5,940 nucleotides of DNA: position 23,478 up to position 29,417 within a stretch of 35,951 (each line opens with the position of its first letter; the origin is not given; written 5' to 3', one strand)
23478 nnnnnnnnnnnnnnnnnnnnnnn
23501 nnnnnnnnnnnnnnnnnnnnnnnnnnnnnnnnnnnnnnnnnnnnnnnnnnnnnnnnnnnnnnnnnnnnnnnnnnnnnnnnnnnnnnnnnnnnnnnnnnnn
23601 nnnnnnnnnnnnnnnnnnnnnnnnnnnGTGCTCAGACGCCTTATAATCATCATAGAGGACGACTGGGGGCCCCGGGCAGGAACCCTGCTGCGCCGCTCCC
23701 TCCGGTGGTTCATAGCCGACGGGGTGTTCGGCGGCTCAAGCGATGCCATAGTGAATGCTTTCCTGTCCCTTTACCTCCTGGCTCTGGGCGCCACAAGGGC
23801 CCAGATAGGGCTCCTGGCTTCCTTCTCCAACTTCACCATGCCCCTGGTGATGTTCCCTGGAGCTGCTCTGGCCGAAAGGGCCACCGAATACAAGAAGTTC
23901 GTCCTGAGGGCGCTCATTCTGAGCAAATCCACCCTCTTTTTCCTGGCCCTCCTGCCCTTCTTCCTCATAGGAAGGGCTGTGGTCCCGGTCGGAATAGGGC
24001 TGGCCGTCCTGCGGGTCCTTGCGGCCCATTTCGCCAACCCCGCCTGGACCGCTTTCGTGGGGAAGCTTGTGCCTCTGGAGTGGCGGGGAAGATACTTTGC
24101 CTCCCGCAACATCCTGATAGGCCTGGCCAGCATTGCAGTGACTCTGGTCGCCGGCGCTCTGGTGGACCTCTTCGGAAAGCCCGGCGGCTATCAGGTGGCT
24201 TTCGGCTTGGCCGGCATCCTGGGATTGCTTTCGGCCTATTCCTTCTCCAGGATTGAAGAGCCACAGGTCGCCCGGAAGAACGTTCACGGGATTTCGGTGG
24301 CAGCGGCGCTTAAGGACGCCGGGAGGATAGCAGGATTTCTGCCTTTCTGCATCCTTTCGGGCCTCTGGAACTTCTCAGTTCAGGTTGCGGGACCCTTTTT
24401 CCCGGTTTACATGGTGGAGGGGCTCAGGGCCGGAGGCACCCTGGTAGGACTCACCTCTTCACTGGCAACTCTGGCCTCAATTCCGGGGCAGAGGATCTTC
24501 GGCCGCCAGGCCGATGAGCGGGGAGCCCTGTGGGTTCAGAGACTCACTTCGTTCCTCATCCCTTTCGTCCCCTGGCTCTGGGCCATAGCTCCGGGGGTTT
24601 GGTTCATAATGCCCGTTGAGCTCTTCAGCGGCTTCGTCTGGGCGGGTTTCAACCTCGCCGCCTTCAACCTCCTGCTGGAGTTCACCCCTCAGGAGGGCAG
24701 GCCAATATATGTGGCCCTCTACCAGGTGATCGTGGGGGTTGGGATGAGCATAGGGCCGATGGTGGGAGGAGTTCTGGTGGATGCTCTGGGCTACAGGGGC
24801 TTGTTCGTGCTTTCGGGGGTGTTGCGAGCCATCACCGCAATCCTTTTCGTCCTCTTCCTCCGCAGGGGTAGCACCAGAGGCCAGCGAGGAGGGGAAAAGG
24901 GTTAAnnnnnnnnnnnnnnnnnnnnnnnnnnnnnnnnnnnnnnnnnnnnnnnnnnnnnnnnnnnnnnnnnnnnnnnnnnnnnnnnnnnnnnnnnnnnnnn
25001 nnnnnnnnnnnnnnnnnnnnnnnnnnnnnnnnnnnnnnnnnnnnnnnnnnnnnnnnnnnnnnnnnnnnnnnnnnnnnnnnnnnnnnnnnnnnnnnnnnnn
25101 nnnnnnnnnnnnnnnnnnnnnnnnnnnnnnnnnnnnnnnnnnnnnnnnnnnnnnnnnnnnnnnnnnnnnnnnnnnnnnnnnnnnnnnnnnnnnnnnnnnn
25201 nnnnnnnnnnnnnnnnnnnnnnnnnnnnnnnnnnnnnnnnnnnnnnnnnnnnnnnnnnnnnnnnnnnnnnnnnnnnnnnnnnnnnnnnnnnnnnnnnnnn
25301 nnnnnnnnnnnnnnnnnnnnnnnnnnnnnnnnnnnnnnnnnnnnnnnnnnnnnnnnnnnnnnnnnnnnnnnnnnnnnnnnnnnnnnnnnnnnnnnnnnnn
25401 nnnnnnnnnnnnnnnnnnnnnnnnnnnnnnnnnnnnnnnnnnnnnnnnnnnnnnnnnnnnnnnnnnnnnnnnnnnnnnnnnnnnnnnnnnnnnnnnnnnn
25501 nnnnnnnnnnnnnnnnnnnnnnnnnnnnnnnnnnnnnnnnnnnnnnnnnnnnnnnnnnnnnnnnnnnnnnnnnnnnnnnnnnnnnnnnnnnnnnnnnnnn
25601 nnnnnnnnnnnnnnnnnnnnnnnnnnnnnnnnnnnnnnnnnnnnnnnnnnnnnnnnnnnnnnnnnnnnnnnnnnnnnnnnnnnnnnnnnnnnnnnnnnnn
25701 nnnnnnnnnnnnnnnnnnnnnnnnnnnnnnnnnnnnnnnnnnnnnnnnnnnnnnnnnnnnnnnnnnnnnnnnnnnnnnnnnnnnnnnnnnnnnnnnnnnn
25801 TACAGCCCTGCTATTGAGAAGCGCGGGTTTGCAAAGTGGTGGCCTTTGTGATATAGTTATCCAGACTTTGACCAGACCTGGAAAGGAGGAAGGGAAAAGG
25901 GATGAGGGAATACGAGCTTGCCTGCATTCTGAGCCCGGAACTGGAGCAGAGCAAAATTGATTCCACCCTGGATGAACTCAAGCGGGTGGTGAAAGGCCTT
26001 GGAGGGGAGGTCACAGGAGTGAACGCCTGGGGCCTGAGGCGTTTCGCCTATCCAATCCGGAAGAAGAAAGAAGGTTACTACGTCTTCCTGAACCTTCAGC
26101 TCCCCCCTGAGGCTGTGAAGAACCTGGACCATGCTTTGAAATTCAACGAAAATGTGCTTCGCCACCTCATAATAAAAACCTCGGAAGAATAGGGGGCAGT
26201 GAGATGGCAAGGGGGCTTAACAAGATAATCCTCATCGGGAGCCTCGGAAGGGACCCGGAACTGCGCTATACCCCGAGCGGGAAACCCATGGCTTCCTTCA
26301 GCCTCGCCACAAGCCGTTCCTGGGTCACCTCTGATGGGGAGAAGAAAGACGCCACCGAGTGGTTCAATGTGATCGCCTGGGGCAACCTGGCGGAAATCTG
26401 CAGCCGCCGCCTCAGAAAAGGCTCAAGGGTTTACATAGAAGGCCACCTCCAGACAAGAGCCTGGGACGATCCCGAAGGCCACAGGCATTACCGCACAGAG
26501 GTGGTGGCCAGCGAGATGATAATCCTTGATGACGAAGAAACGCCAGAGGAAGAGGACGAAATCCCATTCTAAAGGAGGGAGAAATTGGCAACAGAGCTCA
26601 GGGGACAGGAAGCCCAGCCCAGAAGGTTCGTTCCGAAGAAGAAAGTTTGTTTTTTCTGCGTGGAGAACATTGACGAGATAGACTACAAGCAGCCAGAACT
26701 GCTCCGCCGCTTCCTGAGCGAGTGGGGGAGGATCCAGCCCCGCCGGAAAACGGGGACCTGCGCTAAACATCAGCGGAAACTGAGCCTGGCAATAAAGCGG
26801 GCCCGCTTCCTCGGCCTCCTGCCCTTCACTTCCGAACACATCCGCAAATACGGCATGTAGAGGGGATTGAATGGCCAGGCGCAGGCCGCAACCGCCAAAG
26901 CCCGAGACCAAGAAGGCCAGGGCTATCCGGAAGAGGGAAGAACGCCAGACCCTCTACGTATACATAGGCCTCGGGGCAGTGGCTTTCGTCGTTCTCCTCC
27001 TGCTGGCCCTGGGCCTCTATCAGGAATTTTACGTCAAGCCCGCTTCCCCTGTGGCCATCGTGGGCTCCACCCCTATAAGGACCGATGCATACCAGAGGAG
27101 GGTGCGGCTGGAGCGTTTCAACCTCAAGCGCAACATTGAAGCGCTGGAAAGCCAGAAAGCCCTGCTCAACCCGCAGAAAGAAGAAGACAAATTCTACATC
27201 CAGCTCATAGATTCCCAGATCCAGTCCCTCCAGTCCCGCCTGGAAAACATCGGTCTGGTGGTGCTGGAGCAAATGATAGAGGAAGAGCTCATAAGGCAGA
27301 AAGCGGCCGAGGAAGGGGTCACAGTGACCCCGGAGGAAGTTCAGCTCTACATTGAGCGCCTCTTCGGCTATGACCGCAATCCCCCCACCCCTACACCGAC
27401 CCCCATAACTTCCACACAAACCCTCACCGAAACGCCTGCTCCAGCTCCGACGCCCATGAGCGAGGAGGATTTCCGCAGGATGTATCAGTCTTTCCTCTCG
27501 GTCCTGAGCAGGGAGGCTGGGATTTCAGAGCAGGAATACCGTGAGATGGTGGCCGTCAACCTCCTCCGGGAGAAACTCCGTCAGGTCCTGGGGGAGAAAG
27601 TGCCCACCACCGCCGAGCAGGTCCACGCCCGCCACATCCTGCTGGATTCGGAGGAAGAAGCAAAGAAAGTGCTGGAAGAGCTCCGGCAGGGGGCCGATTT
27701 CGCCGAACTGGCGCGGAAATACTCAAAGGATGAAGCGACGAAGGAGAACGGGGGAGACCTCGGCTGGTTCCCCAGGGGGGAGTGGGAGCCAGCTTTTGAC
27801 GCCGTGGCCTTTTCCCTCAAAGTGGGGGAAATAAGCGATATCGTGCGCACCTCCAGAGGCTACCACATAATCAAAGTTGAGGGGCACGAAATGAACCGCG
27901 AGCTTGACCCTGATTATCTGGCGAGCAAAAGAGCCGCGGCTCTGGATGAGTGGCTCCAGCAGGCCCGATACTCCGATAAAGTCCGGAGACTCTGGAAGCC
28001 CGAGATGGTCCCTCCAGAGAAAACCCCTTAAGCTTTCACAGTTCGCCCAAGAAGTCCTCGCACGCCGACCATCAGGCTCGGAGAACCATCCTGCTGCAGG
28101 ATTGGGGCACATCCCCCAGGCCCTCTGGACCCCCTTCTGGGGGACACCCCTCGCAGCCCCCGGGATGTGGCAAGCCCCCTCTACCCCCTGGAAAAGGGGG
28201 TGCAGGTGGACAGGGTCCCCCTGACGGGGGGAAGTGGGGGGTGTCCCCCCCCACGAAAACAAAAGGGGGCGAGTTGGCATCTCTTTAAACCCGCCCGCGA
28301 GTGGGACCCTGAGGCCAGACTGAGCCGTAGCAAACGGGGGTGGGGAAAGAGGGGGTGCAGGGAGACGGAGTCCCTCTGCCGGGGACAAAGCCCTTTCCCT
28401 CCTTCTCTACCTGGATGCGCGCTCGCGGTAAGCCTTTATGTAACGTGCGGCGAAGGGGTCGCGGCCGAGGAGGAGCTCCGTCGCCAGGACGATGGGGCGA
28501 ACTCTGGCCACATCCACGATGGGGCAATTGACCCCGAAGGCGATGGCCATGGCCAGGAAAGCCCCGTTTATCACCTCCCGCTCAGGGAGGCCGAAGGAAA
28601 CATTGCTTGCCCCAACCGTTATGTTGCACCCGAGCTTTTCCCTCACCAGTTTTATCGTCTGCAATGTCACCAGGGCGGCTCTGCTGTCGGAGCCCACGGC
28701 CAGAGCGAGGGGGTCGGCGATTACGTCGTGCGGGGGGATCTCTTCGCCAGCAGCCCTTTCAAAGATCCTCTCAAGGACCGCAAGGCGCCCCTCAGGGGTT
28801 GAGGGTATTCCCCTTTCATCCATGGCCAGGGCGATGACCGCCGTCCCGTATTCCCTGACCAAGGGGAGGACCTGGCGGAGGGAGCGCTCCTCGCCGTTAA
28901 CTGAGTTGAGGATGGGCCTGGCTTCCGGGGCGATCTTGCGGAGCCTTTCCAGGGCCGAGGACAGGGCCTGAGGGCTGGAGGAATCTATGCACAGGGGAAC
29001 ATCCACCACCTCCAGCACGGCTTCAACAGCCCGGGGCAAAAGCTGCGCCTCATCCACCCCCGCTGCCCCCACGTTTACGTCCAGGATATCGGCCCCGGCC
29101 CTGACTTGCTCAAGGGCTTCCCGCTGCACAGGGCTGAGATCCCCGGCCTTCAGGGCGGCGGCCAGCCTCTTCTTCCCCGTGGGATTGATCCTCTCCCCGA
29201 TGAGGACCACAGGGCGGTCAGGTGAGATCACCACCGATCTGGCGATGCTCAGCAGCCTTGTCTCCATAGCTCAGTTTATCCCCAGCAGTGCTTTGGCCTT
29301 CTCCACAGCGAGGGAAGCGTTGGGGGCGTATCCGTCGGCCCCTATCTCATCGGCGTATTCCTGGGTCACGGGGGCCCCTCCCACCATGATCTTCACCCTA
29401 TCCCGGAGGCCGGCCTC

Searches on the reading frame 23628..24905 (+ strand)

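Call 8: search_protein_families(library=pfam, proteins=[window:23628-24905:+])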
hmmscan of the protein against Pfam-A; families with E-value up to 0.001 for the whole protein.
window:23628-24905:+ (425 aa): 2 families
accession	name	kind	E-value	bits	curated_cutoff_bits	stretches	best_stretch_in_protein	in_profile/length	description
PF07690.21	MFS_1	-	3.7e-29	102.2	33.4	2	248-417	9-180/347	Major Facilitator Superfamily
PF12832.13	MFS_1_like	-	2.5e-15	56.8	25.2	2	238-393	215-371/373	MFS_1 like family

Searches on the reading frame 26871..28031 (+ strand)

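Call 8: search_protein_families(library=pfam, proteins=[window:26871-28031:+])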
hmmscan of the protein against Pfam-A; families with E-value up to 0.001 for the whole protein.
window:26871-28031:+ (386 aa): 5 families
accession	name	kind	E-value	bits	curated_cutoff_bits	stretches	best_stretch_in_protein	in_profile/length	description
PF13616.12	Rotamase_3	-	4.3e-28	98.6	22.5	1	239-337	6-113/116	PPIC-type PPIASE domain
PF00639.27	Rotamase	-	2.1e-26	93.1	21.7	1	260-337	18-96/97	PPIC-type PPIASE domain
PF13624.11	SurA_N_3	-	4.2e-12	46.6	27.2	1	19-162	5-118/162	SurA-like N-terminal domain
PF13145.12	Rotamase_2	-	2.5e-10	41.6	27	1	249-338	21-107/121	PPIC-type PPIASE domain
PF13623.11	SurA_N_2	-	3.1e-10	40.5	28.5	1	19-162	4-120/145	SurA-like N-terminal domain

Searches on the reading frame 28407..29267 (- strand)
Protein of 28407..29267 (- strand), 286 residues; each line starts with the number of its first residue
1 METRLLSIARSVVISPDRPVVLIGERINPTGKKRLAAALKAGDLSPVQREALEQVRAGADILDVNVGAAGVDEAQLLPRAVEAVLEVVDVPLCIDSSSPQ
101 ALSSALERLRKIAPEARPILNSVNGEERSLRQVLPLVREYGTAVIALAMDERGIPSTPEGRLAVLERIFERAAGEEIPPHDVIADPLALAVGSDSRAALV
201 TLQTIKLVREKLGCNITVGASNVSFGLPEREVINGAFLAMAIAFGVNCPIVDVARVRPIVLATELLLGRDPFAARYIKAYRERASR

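Call 8: search_protein_families(library=pfam, proteins=[window:28407-29267:-])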
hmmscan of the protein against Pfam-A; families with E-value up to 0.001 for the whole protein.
window:28407-29267:- (286 aa): 3 families
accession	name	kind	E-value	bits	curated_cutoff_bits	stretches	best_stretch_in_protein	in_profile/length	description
PF00809.28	Pterin_bind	-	1.1e-28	101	25.5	1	24-251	1-243/244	Pterin binding enzyme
PF03599.22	CdhD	-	8.6e-06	25.2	24.8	1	77-150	85-152/387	CO dehydrogenase/acetyl-CoA synthase delta subunit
PF02007.24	MtrH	-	1.2e-05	25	22.8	1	78-223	80-225/299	Tetrahydromethanopterin S-methyltransferase MtrH subunit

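Call 74: find_encoding_contigs(protein=window:28407-29267:-, flank=10000, max_places=6)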
Protein window:28407-29267:- (286 aa): 1 contig read that carries it; 1 place shown.
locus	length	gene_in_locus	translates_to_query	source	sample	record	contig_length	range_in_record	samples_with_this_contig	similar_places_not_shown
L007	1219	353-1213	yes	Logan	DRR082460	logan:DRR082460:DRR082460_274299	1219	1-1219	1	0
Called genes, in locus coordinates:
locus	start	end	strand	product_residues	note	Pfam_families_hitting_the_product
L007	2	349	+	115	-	?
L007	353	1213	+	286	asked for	PF00809:Pterin_bind, PF02007:MtrH (faint), PF03599:CdhD (weak)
